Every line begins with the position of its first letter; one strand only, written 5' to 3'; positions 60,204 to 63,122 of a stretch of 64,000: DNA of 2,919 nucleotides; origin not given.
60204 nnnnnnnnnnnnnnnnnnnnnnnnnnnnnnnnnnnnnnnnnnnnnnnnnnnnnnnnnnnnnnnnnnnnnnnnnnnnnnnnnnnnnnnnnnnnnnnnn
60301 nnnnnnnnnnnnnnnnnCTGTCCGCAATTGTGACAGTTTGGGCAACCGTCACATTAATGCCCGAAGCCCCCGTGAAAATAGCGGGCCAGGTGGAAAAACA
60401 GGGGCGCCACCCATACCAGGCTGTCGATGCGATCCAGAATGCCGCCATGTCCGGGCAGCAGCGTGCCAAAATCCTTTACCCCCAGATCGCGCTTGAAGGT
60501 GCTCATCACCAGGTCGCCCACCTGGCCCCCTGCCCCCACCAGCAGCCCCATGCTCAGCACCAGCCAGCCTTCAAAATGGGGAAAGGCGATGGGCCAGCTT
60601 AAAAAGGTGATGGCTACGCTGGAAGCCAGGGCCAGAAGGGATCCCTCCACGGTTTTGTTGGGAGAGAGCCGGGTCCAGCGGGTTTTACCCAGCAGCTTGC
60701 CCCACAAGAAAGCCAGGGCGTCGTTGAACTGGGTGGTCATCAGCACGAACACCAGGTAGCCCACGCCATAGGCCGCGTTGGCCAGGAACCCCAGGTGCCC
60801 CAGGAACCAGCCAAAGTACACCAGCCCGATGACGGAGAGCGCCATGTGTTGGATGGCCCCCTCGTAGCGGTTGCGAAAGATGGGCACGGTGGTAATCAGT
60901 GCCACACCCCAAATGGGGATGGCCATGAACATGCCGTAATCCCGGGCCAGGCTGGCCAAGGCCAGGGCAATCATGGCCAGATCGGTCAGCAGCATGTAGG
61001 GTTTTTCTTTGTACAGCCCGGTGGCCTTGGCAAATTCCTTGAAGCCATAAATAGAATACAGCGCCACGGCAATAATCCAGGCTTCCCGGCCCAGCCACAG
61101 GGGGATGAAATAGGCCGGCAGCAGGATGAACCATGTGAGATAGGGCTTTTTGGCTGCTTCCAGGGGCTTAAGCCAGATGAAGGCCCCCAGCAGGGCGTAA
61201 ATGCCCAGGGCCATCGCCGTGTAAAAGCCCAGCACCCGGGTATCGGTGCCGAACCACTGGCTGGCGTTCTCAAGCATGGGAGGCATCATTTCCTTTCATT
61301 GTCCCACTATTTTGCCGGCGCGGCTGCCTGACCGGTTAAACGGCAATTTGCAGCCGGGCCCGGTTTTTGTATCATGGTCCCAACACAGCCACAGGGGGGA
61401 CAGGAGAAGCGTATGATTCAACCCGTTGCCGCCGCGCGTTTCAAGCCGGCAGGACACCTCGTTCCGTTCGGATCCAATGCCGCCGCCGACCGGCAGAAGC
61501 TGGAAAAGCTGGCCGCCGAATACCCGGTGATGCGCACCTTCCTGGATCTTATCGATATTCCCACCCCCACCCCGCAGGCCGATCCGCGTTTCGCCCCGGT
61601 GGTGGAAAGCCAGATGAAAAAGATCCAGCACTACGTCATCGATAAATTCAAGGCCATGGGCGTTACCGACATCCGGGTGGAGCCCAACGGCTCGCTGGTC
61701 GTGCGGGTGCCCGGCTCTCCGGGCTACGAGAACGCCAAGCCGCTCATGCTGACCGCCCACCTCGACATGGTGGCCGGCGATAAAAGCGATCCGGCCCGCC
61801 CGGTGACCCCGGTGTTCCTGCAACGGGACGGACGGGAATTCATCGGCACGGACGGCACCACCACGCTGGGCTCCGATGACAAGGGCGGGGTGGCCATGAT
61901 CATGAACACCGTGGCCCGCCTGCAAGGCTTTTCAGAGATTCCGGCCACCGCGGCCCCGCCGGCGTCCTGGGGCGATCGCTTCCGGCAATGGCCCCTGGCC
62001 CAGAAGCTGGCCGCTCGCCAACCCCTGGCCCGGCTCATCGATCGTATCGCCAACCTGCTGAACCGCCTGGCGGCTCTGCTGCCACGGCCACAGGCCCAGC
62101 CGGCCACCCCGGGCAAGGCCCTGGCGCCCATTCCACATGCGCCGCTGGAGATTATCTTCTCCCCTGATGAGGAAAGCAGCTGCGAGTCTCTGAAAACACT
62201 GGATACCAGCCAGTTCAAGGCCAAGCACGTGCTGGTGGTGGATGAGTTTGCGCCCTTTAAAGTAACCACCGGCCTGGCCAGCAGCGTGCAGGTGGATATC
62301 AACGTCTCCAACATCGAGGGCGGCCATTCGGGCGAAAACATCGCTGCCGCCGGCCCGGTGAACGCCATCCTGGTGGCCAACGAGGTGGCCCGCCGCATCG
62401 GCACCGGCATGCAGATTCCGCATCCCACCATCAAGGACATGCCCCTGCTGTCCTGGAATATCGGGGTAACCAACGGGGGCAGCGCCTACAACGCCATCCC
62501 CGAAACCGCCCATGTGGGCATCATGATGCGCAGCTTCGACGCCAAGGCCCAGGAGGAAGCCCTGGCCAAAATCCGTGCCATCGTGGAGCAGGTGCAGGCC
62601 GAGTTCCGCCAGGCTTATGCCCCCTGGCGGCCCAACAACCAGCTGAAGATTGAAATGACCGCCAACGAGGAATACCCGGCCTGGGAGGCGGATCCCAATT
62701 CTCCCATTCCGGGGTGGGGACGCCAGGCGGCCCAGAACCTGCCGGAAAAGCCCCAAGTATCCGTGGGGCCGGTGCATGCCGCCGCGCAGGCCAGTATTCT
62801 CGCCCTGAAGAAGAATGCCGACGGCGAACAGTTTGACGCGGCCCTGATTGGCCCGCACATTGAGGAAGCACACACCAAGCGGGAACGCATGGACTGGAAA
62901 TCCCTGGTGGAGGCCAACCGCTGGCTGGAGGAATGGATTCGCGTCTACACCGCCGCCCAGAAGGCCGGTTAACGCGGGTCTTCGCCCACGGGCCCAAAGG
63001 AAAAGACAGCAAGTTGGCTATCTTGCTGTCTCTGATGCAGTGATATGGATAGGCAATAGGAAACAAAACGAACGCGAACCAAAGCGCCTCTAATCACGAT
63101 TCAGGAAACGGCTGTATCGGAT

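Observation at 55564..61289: Seven-gene minus-strand operon coupling core phospholipid synthesis to tailoring enzymes, a candidate pathway for an unusual polar lipid headgroup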

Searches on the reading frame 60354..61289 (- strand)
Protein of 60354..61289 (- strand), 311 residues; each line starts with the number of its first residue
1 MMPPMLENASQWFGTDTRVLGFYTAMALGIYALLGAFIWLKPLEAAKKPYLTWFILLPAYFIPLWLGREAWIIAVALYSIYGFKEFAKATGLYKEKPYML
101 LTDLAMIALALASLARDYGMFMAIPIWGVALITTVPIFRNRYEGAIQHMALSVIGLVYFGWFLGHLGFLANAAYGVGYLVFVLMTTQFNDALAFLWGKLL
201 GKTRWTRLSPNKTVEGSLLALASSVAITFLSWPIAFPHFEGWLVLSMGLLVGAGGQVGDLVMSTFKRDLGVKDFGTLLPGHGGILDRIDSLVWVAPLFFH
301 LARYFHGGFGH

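Call 3: search_protein_families(library=pfam, proteins=[window:60354-61289:-], max_evalue=0.01)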
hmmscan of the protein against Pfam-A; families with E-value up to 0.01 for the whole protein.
window:60354-61289:- (311 aa): 1 family
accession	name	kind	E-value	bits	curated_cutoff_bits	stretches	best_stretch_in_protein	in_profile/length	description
PF01148.25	CTP_transf_1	-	3.6e-57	194.7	24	1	50-305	4-264/264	Cytidylyltransferase family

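Call 4: search_protein_families(library=ncbifam, proteins=[window:60354-61289:-], max_evalue=0.01)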
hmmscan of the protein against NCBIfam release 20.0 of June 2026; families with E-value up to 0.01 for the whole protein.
window:60354-61289:- (311 aa): 1 family
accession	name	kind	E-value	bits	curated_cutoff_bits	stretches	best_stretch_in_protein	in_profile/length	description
NF008635.0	PRK11624.1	equivalog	1e-19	71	385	1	121-301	90-277/285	phosphatidate cytidylyltransferase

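Call 39: find_homologous_proteins(query=window:60354-61289:-)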
Query window:60354-61289:- (311 aa): 6222 proteins with E <= 0.001 among 8000 candidates; the best 120 are listed.
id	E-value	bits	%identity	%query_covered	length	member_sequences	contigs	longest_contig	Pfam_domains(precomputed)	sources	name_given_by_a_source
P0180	9.0e-203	691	100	100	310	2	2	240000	PF01148.26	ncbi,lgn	-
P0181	1.7e-170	585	84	100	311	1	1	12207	PF01148.26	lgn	-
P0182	7.1e-142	491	70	97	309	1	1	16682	PF01148.26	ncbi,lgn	-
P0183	7.3e-141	487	71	95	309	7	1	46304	PF01148.26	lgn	-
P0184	1.1e-139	483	70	99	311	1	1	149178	PF01148.26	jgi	-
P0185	5.8e-138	478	71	96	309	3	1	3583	PF01148.26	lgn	-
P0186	9.0e-136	471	69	94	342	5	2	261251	PF01148.26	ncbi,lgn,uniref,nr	ncbi:phosphatidate cytidylyltransferase [Vampirovibrio chlorellavorus]|uniref:phosphatidate cytidyly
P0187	9.5e-136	470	67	96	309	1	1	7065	PF01148.26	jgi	jgi:phosphatidate cytidylyltransferase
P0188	7.1e-135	468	67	96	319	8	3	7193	PF01148.26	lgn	-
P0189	1.3e-134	467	66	99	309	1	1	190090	PF01148.26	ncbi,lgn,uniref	ncbi:phosphatidate cytidylyltransferase [Vampirovibrio sp.]|uniref:phosphatidate cytidylyltransferas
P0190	2.0e-134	466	68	95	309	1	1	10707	PF01148.26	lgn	-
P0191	7.5e-134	464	64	100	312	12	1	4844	PF01148.26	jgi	jgi:phosphatidate cytidylyltransferase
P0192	3.1e-132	459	67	94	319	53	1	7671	PF01148.26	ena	-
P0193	3.7e-132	459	67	97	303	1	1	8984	PF01148.26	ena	-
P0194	3.2e-131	456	66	96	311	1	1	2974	PF01148.26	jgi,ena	-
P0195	2.9e-130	452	66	97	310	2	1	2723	PF01148.26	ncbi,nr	ncbi:MAG: phosphatidate cytidylyltransferase, partial [Cyanobacteria bacterium]|nr:phosphatidate cyt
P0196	1.2e-129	450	65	99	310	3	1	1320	PF01148.26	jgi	jgi:phosphatidate cytidylyltransferase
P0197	1.7e-129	450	65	95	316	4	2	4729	PF01148.26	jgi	jgi:phosphatidate cytidylyltransferase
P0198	2.2e-128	446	67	94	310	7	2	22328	PF01148.26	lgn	-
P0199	2.9e-128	446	65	97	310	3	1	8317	PF01148.26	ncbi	-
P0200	3.9e-127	442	63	94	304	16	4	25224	PF01148.26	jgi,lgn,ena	jgi:phosphatidate cytidylyltransferase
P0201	2.3e-125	436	65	93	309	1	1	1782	PF01148.26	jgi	jgi:phosphatidate cytidylyltransferase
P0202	3.0e-124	433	65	95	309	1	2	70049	PF01148.26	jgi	-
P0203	2.9e-119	416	64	95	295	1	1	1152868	PF01148.26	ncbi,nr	ncbi:MAG: phosphatidate cytidylyltransferase [Candidatus Caenarcaniphilales bacterium]|nr:phosphatid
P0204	2.4e-115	403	63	93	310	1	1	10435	PF01148.26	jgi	jgi:phosphatidate cytidylyltransferase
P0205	5.1e-111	389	59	94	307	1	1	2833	PF01148.26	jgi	-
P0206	8.5e-109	382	58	91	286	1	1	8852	PF01148.26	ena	-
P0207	2.0e-108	381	59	94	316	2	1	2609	PF01148.26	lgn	-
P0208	2.5e-108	380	60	94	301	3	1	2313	PF01148.26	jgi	-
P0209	1.7e-104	368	55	94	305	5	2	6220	PF01148.26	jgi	jgi:phosphatidate cytidylyltransferase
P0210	7.3e-103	362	55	95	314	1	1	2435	PF01148.26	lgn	-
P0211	3.7e-97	344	60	82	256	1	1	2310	PF01148.26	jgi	jgi:phosphatidate cytidylyltransferase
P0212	4.1e-96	340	53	91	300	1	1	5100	PF01148.26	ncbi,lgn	-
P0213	1.8e-95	338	54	93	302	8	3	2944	PF01148.26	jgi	jgi:phosphatidate cytidylyltransferase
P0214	2.0e-95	338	56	93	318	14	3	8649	PF01148.26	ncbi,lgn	-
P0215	4.0e-95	337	56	92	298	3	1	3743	PF01148.26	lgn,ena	-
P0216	9.8e-95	336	53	93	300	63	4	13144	PF01148.26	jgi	-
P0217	1.2e-94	335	53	93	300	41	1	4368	PF01148.26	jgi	jgi:phosphatidate cytidylyltransferase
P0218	1.5e-94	335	52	95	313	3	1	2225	PF01148.26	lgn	-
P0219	1.9e-94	335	55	92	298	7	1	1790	PF01148.26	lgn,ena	-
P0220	3.6e-94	334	55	92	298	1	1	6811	PF01148.26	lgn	-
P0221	1.6e-93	332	53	93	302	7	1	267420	PF01148.26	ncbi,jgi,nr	ncbi:MAG TPA: phosphatidate cytidylyltransferase [Candidatus Limnocylindria bacterium]|jgi:phosphati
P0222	2.0e-93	331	54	93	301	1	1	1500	PF01148.26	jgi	jgi:phosphatidate cytidylyltransferase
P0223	2.2e-93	331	55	92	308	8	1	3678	PF01148.26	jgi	-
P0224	2.5e-93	331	54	93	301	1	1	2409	PF01148.26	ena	-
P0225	2.6e-93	331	54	92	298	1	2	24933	PF01148.26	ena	-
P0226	7.7e-93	329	53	90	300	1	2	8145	PF01148.26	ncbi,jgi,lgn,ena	-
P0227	2.1e-92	328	55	92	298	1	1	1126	PF01148.26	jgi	-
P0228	4.1e-92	327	54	92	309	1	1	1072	PF01148.26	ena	-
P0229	1.4e-91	325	53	93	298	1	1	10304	PF01148.26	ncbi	-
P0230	1.7e-91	325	54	92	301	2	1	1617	PF01148.26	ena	-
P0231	1.2e-89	319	51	93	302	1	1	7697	PF01148.26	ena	-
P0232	1.5e-89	319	51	93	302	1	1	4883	PF01148.26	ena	-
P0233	1.7e-89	318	53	92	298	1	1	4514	PF01148.26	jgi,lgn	jgi:phosphatidate cytidylyltransferase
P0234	6.6e-89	317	50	89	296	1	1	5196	PF01148.26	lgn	-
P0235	1.1e-88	316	53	92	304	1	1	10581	PF01148.26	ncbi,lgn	-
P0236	3.5e-86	308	52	92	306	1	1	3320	PF01148.26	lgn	-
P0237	1.4e-84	302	54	85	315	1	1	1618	PF01148.26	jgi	jgi:phosphatidate cytidylyltransferase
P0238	1.5e-84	302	52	85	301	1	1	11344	PF01148.26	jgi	jgi:phosphatidate cytidylyltransferase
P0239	1.4e-83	299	49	92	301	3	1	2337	PF01148.26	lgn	-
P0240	1.6e-83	299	49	94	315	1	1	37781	PF01148.26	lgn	-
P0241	2.4e-83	298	52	85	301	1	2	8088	PF01148.26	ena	-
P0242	1.0e-82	296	48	92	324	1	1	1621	PF01148.26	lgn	-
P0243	1.4e-82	296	52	84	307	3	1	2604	PF01148.26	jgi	-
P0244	1.4e-81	292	50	93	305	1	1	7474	PF01148.26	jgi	jgi:phosphatidate cytidylyltransferase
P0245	1.5e-81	292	52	86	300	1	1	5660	PF01148.26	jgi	jgi:phosphatidate cytidylyltransferase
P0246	5.3e-81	291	52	86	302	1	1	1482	PF01148.26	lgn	-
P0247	1.1e-80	290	75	55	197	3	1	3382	PF01148.26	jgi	jgi:phosphatidate cytidylyltransferase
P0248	1.6e-80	289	48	92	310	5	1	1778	PF01148.26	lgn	-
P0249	3.0e-80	288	50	85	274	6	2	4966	PF01148.26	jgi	jgi:phosphatidate cytidylyltransferase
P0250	4.6e-80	287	49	86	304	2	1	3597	PF01148.26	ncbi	-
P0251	7.7e-80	287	51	85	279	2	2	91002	PF01148.26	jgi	-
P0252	2.9e-79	285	47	95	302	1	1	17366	PF01148.26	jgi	jgi:phosphatidate cytidylyltransferase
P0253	6.1e-78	280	51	86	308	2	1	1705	PF01148.26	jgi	jgi:phosphatidate cytidylyltransferase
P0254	6.5e-78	280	48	95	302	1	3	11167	PF01148.26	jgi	jgi:phosphatidate cytidylyltransferase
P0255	9.0e-78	280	48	93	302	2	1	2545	PF01148.26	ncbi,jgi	jgi:phosphatidate cytidylyltransferase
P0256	9.9e-78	280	49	86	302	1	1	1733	PF01148.26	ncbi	-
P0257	1.1e-77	280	48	96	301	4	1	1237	PF01148.26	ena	-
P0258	1.5e-77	279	49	86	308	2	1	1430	PF01148.26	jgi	jgi:phosphatidate cytidylyltransferase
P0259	2.0e-77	279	48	93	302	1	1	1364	PF01148.26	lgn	-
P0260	2.1e-77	279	47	84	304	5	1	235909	PF01148.26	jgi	jgi:phosphatidate cytidylyltransferase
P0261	3.3e-77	278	49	86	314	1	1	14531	PF01148.26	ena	-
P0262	5.6e-77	277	47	95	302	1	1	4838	PF01148.26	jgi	jgi:phosphatidate cytidylyltransferase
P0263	5.7e-77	277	47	93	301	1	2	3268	PF01148.26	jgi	jgi:phosphatidate cytidylyltransferase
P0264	5.9e-77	277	48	93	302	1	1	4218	PF01148.26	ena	-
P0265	6.9e-77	277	49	84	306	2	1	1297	PF01148.26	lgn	-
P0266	7.1e-77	277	48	93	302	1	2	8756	PF01148.26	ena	-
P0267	7.1e-77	277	48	93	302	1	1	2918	PF01148.26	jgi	-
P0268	7.7e-77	277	49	93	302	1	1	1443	PF01148.26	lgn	-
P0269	8.1e-77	277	48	93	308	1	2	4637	PF01148.26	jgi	jgi:phosphatidate cytidylyltransferase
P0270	8.2e-77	277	51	86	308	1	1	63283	PF01148.26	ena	-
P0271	1.8e-76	276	47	93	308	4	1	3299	PF01148.26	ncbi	-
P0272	1.9e-76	276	46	93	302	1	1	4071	PF01148.26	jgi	jgi:phosphatidate cytidylyltransferase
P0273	2.0e-76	276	46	93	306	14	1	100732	PF01148.26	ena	-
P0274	2.3e-76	275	47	93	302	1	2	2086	PF01148.26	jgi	jgi:phosphatidate cytidylyltransferase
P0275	2.8e-76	275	51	84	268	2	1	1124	PF01148.26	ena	-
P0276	3.0e-76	275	49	84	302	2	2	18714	PF01148.26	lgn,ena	-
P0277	3.9e-76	275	47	94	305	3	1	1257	PF01148.26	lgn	-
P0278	5.1e-76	274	47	92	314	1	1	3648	PF01148.26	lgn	-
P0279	5.6e-76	274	48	86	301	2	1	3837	PF01148.26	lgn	-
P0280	7.3e-76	274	48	93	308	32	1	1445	PF01148.26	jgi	jgi:phosphatidate cytidylyltransferase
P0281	9.4e-76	273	48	93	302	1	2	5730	PF01148.26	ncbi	-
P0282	1.1e-75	273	48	85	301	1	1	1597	PF01148.26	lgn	-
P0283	1.2e-75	273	48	93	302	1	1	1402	PF01148.26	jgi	jgi:phosphatidate cytidylyltransferase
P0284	1.3e-75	273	48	93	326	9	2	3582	PF01148.26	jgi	jgi:phosphatidate cytidylyltransferase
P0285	1.3e-75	273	47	93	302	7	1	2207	PF01148.26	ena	-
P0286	2.7e-75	272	45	93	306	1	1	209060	PF01148.26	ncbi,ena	-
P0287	4.1e-75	271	48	89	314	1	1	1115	PF01148.26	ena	-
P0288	5.8e-75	271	49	85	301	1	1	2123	PF01148.26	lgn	-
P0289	6.5e-75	271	44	93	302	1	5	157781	PF01148.26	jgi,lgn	jgi:phosphatidate cytidylyltransferase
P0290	7.0e-75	270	47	92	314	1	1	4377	PF01148.26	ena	-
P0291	7.0e-75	270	49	86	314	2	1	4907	PF01148.26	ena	-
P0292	7.4e-75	270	47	86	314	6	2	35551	PF01148.26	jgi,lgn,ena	-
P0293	8.9e-75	270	48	92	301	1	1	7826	PF01148.26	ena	-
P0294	9.6e-75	270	47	93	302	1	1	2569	PF01148.26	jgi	jgi:phosphatidate cytidylyltransferase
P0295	1.4e-74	269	48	86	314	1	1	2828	PF01148.26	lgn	-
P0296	1.7e-74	269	47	92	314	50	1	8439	PF01148.26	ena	-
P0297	2.4e-74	269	45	94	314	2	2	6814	PF01148.26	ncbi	-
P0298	2.7e-74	269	47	93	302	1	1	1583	PF01148.26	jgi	-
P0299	3.2e-74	268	47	86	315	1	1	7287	PF01148.26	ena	-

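Call 40: find_encoding_contigs(protein=P0286, flank=8000, max_places=1)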
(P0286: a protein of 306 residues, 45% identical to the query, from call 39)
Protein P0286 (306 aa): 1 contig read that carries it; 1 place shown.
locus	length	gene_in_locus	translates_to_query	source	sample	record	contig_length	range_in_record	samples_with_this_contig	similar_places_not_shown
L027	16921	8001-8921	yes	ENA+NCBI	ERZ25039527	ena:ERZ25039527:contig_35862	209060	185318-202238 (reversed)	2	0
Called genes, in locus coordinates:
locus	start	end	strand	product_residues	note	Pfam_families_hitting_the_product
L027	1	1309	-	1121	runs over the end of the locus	PF13191:AAA_16, PF13424:TPR_12 (faint), PF13181:TPR_8 (faint), PF00196:GerE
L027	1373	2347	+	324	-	PF01555:N6_N4_Mtase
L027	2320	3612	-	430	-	-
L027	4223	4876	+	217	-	-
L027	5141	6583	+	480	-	-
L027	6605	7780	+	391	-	PF00561:Abhydrolase_1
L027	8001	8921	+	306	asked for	PF01148:CTP_transf_1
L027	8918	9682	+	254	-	PF01553:Acyltransferase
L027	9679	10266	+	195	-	-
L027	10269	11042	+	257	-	PF12147:Methyltransf_20, PF13649:Methyltransf_25 (faint)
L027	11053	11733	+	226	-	PF00106:adh_short (weak)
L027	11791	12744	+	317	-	PF20511:PMI_typeI_cat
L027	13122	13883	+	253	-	PF00877:NLPC_P60, PF08239:SH3_3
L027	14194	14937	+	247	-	-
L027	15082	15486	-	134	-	PF00376:MerR, PF12728:HTH_17, PF13411:MerR_1 (weak), PF03459:TOBE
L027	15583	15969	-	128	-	-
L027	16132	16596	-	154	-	-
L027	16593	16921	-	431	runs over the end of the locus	PF00266:Aminotran_5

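Call 41: find_encoding_contigs(protein=P0260, flank=8000, max_places=1)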
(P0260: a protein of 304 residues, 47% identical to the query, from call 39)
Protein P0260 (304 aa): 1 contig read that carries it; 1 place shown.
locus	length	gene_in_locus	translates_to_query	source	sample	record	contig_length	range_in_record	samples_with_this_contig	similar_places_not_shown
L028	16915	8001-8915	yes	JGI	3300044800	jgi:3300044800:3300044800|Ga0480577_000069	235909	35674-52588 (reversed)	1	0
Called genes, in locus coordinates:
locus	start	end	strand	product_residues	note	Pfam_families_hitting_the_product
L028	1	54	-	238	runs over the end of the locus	PF00106:adh_short, PF13561:adh_short_C2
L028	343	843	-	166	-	-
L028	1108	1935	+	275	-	PF01909:NTP_transf_2 (weak), PF18765:Polbeta (weak), PF13427:AadA_C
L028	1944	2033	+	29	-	-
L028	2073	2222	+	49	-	-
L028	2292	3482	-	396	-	-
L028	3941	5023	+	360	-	-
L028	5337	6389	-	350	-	PF00037:Fer4 (faint), PF12837:Fer4_6 (faint), PF13237:Fer4_10 (weak), PF14697:Fer4_21 (weak)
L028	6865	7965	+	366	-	PF20434:BD-FAE (faint), PF02129:Peptidase_S15 (weak), PF12146:Hydrolase_4, PF00561:Abhydrolase_1, PF12697:Abhydrolase_6, PF00326:Peptidase_S9 (faint)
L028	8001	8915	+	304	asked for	PF01148:CTP_transf_1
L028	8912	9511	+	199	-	-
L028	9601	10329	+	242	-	PF12147:Methyltransf_20, PF13847:Methyltransf_31 (weak), PF08241:Methyltransf_11 (weak), PF08242:Methyltransf_12 (weak), PF13649:Methyltransf_25 (weak)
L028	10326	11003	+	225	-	PF00106:adh_short, PF01370:Epimerase (faint)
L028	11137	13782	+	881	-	PF00501:AMP-binding, PF00550:PP-binding, PF01553:Acyltransferase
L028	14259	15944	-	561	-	PF13428:TPR_14 (faint), PF07719:TPR_2 (faint), PF13181:TPR_8 (faint), PF17874:TPR_MalT, PF13424:TPR_12 (weak), PF00990:GGDEF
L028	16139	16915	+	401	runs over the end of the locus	PF13378:MR_MLE_C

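Call 47: search_protein_families(library=pfam, proteins=[L027:9679-10266:+, L028:8912-9511:+, L027:6605-7780:+], max_evalue=0.01)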
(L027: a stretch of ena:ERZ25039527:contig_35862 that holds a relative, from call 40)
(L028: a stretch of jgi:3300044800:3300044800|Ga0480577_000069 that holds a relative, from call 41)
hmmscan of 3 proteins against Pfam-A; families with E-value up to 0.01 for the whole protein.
L027:9679-10266:+ (195 aa): 1 family
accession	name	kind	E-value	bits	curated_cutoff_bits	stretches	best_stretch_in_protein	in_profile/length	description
PF01066.26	CDP-OH_P_transf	-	0.0016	19.3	22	1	29-170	4-146/152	CDP-alcohol phosphatidyltransferase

L028:8912-9511:+ (199 aa): 1 family
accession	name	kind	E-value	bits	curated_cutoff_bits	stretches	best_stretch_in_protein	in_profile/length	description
PF04191.18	PEMT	-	0.0016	19.3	25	0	42-128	8-90/105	Phospholipid methyltransferase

L027:6605-7780:+ (391 aa): 2 families
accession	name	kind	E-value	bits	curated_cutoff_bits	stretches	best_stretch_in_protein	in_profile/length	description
PF00561.26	Abhydrolase_1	-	5.1e-12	46.4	25.8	1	85-216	3-116/245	alpha/beta hydrolase fold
PF00756.26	Esterase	-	0.0058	16.9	22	1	175-205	118-148/251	Putative esterase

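Call 48: search_protein_families(library=ncbifam, proteins=[L027:9679-10266:+], max_evalue=0.01)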
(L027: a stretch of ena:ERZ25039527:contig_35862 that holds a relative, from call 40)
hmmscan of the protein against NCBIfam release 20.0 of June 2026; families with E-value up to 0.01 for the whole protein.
L027:9679-10266:+ (195 aa): 3 families
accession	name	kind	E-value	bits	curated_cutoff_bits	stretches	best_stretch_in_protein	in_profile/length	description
NF040950.1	archin_ph_syn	equivalog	2.4e-12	47.1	180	1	25-189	22-190/191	archaetidylinositol phosphate synthase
NF045883.1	PIPSynth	equivalog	3.9e-08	33.2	170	1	26-184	22-190/197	phosphatidylinositol phosphate synthase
NF007279.0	PRK09738.1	subfamily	0.0083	16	73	0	166-194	9-37/52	type I toxin-antitoxin system Hok family toxin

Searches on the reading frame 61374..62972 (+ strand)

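Call 47: search_protein_families(library=pfam, proteins=[window:61374-62972:+], max_evalue=0.01)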
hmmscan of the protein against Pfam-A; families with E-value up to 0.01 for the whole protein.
window:61374-62972:+ (532 aa): 2 families
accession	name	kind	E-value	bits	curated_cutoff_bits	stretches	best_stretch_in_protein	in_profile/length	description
PF07687.19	M20_dimer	-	1.1e-07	32.2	21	1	312-410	13-105/107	Peptidase dimerisation domain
PF01546.33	Peptidase_M20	-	1.4e-07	32.1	24.6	1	255-522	58-204/206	Peptidase family M20/M25/M40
